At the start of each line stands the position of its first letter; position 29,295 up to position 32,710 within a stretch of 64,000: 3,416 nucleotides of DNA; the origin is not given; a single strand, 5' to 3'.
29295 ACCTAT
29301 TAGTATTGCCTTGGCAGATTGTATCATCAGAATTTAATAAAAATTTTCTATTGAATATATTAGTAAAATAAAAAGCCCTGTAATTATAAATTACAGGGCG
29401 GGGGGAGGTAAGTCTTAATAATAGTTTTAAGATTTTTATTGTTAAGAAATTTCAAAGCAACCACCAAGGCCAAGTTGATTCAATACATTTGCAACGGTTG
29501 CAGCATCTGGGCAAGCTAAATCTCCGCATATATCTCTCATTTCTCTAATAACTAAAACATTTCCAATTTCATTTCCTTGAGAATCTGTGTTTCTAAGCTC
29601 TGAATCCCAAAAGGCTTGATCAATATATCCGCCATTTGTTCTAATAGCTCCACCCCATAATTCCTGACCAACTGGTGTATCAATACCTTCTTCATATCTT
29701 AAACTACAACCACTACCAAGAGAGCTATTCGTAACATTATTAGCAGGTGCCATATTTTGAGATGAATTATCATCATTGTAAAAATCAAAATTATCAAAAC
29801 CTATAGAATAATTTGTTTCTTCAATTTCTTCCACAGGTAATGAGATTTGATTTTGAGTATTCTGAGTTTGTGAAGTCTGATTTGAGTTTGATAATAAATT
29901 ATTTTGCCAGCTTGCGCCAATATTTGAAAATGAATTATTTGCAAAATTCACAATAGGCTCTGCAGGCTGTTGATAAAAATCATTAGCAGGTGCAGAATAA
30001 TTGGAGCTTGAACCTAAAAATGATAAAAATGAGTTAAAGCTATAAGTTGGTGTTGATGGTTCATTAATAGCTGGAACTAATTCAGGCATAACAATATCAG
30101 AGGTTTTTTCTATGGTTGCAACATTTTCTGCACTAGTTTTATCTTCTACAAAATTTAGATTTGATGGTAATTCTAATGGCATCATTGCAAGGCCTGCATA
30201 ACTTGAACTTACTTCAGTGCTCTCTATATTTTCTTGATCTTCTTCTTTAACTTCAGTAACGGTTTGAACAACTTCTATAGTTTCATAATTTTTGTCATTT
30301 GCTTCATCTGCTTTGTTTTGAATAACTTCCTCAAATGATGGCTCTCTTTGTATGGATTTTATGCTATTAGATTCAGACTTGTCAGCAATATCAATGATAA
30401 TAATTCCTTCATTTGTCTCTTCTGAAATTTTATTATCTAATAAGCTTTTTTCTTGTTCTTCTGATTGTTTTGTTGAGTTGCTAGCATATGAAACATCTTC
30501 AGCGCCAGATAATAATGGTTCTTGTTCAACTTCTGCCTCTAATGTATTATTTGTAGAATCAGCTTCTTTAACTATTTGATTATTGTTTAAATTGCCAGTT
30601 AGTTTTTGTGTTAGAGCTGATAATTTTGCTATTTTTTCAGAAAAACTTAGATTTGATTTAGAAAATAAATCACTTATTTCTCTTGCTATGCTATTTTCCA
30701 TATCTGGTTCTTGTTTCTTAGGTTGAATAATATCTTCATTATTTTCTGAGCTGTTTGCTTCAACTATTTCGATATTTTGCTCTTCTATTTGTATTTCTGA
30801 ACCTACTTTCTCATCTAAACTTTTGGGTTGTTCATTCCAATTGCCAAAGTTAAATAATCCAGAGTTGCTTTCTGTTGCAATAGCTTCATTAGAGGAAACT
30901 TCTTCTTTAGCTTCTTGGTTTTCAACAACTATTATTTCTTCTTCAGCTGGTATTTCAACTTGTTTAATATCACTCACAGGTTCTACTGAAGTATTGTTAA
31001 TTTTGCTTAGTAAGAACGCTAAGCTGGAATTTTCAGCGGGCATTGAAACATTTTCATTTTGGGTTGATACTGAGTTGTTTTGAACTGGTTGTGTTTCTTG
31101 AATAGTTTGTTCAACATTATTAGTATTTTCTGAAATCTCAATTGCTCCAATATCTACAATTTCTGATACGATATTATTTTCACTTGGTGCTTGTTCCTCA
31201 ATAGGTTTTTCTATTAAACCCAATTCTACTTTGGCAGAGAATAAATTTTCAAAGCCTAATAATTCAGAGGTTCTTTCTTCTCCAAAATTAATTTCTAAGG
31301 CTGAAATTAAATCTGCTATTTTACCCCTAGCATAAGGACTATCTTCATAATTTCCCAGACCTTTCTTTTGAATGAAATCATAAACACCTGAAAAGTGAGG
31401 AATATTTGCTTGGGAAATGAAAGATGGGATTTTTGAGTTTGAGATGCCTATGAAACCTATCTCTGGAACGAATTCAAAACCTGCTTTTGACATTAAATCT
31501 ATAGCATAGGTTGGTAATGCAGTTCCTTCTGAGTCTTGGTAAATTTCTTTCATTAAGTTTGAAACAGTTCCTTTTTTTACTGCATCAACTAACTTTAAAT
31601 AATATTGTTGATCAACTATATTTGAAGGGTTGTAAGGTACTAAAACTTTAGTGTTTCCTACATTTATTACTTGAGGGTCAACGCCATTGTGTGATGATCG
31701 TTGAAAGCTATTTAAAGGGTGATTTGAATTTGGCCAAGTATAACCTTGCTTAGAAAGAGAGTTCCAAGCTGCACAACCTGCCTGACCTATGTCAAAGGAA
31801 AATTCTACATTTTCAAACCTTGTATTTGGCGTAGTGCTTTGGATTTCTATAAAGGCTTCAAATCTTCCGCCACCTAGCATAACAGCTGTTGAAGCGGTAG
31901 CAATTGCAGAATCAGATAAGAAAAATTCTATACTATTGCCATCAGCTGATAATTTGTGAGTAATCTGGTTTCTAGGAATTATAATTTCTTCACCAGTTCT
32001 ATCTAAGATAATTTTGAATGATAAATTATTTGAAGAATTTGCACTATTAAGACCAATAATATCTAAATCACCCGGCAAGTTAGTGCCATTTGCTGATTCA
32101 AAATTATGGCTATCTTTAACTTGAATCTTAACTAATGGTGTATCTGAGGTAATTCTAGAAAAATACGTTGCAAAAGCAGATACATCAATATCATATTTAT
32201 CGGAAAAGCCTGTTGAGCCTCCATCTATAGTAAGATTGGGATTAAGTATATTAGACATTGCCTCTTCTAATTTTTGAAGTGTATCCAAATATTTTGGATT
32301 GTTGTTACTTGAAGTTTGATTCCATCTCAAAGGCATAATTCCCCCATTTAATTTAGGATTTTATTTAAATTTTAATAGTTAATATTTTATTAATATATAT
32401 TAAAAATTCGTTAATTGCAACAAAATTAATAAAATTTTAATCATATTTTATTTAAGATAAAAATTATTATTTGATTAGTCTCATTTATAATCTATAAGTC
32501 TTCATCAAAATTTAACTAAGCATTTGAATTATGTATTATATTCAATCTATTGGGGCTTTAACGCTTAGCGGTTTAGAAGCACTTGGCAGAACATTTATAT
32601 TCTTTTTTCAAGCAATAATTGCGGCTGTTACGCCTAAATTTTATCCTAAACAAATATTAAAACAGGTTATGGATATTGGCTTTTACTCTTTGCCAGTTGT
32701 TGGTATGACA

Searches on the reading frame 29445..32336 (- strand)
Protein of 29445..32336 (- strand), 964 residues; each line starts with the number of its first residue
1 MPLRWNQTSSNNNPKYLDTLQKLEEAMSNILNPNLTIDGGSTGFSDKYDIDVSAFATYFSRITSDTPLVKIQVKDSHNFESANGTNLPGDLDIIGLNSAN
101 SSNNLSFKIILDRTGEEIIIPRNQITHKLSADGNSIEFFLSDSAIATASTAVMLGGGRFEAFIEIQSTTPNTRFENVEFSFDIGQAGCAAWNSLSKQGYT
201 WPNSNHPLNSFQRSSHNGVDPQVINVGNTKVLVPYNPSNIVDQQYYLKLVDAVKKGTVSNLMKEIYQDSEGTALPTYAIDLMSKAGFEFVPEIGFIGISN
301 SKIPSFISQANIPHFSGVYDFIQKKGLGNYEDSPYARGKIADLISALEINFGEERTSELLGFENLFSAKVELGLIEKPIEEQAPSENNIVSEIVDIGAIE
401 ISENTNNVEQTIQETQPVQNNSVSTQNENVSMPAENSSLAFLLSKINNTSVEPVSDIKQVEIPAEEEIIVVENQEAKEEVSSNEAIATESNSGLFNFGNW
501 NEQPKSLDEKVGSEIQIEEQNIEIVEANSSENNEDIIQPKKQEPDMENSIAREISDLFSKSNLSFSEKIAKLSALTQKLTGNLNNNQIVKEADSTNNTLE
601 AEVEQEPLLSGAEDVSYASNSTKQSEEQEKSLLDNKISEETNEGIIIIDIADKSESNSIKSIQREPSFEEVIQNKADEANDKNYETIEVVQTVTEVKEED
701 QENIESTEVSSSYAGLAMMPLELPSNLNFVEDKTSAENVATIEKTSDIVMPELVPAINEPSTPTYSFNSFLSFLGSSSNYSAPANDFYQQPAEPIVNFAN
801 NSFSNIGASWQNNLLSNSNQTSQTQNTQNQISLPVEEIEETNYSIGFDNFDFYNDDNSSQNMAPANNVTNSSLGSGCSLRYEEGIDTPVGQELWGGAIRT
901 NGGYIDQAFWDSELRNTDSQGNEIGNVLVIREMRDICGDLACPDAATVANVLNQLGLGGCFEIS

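Call 11: search_protein_families(library=pfam, proteins=[window:29445-32336:-], max_evalue=0.01)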
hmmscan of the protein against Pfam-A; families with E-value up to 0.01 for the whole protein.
window:29445-32336:- (964 aa): 0 families

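Call 18: find_homologous_proteins(query=window:29445-32336:-)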
Query window:29445-32336:- (964 aa): 1 proteins with E <= 0.001 among 8000 candidates.
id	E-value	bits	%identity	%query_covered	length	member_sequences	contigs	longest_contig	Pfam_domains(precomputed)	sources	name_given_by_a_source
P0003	0.0e+0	2087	100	100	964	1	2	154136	-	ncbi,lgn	-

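Call 32: search_protein_families(library=ncbifam, proteins=[window:29445-32336:-], max_evalue=1)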
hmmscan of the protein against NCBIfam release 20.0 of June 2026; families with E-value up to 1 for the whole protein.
window:29445-32336:- (964 aa): 0 families

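Call 34: search_solved_structures(query=window:29445-32336:-, max_evalue=1)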
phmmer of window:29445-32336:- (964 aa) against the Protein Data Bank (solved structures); distinct sequences matched with E-value up to 1: 0.

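Call 52: search_protein_representatives(protein=window:29445-32336:-)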
Query: 964 residues. Proteins with E-value up to 0.001 (for the whole library): 2; up to 1e-10: 2; up to 1e-30: 2. The best 2 are listed.
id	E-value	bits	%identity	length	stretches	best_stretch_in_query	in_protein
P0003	0.0e+00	2087.2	100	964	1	1-964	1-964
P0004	3.0e-108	379.9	42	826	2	8-474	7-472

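Call 53: find_encoding_contigs(protein=P0004, flank=10000, max_places=4)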
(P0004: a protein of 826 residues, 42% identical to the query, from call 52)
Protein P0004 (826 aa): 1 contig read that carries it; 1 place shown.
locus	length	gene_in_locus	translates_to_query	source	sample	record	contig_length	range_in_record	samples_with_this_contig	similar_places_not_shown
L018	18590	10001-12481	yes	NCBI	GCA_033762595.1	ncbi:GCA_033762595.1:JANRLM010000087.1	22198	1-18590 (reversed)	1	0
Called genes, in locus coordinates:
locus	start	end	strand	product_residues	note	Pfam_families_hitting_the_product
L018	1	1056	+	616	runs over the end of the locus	PF02463:SMC_N (faint), PF13555:AAA_29 (faint), PF00005:ABC_tran, PF05729:NACHT (faint), PF13304:AAA_21 (faint), PF13401:AAA_22 (faint), PF00005:ABC_tran, PF16326:ABC_tran_CTD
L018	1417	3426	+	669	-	PF01520:Amidase_3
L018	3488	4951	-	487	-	PF17289:Terminase_6C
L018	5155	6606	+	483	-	PF02878:PGM_PMM_I, PF02879:PGM_PMM_II, PF02880:PGM_PMM_III, PF00408:PGM_PMM_IV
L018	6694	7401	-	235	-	PF02390:Methyltransf_4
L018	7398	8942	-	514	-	PF03023:MurJ, PF01554:MatE (weak)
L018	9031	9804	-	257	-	PF02405:MlaE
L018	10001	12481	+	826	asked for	-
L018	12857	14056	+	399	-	PF00364:Biotin_lipoyl, PF02817:E3_binding, PF00198:2-oxoacid_dh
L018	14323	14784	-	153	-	PF21157:DksA_N, PF01258:zf-dskA_traR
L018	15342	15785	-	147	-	PF10768:FliX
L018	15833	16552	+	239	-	PF00588:SpoU_methylase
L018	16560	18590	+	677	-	PF02739:5_3_exonuc_N, PF01367:5_3_exonuc, PF00476:DNA_pol_A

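Call 54: list_cluster_members(proteins=[P0004])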
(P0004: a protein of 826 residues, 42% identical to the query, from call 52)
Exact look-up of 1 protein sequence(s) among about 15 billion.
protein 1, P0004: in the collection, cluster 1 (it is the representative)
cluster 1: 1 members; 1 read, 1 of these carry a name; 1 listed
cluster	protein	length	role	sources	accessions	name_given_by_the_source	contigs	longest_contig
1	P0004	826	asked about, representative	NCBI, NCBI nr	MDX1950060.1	MAG: hypothetical protein SFT90_06135 [Rickettsiales bacterium] | hypothetical protein [Rickettsiales bacterium]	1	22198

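Call 87: predict_structure(alignment_id=A8)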
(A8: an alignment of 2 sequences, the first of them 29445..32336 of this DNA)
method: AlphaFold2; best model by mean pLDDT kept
length: 964 residues; sequences in the alignment: 2
mean_pLDDT: 35.6   pTM: 0.25
mean pLDDT of the five models: 35.6, 33.7, 32.6, 30.7, 29.9
residues with pLDDT >= 90: 0; 70-90: 20; 50-70: 207; < 50: 737
segments of 3 or more residues with pLDDT < 50: 1-44, 57-61, 77-103, 152-156, 166-176, 182-244, 378-552, 554-556, 560-564, 566-568, 572-574, 576-964
pLDDT, mean of each block of 10 residues (from residue 1): 27 33 32 27 49 52 59 52 36 37 53 56 62 63 58 52 48 46 38 30 28 29 40 41 49 56 59 53 61 61 59 67 66 66 67 67 71 57 32 24 23 24 22 26 28 25 26 24 23 23 23 23 25 23 36 48 47 46 28 23 22 22 24 24 21 22 29 37 27 23 23 20 21 22 21 20 24 27 24 22 20 19 20 20 20 22 20 24 24 23 31 34 33 33 39 37 28
secondary structure, 60 per line:
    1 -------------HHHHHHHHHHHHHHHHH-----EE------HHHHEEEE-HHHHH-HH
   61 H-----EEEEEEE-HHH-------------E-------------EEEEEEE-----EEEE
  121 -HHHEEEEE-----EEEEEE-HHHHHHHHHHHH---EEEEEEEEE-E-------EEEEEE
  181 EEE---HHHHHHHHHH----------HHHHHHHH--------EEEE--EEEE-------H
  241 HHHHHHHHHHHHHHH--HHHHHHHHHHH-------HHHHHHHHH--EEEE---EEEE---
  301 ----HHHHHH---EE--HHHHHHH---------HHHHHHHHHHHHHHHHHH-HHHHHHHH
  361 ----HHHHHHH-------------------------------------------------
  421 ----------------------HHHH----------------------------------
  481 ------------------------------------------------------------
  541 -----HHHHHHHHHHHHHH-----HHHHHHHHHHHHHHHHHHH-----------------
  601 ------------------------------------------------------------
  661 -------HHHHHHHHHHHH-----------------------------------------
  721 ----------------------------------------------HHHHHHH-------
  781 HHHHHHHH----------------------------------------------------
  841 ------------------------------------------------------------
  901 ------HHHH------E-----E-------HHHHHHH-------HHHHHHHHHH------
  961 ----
elements in order (helices of 4 or more, strands of 3 or more residues): H14-30 H44-47 E48-51 H53-57 E67-73 E105-111 E117-120 E125-129 E135-140 H142-153 E157-165 E175-183 H187-196 H207-214 E223-226 E229-232 H240-255 H258-268 H276-284 E287-290 E294-297 H305-310 H318-324 H334-351 H353-360 H365-371 H443-446 H546-559 H565-583 H668-679 H767-773 H781-788 H907-910 H931-937 H945-954

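Call 89: search_protein_families(library=phrogs, proteins=[window:29445-32336:-], max_evalue=0.01)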
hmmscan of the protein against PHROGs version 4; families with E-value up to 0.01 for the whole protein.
window:29445-32336:- (964 aa): 0 families

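Call 90: search_protein_families(library=padloc, proteins=[window:29445-32336:-], max_evalue=0.01)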
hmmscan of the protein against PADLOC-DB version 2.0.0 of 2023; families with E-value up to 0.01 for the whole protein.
window:29445-32336:- (964 aa): 0 families

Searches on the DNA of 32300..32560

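Call 83: search_rna_families(source=window, start=32300, end=32560, threshold=evalue, max_evalue=1)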
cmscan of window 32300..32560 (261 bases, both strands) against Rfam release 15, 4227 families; matches with E-value up to 1: 0.
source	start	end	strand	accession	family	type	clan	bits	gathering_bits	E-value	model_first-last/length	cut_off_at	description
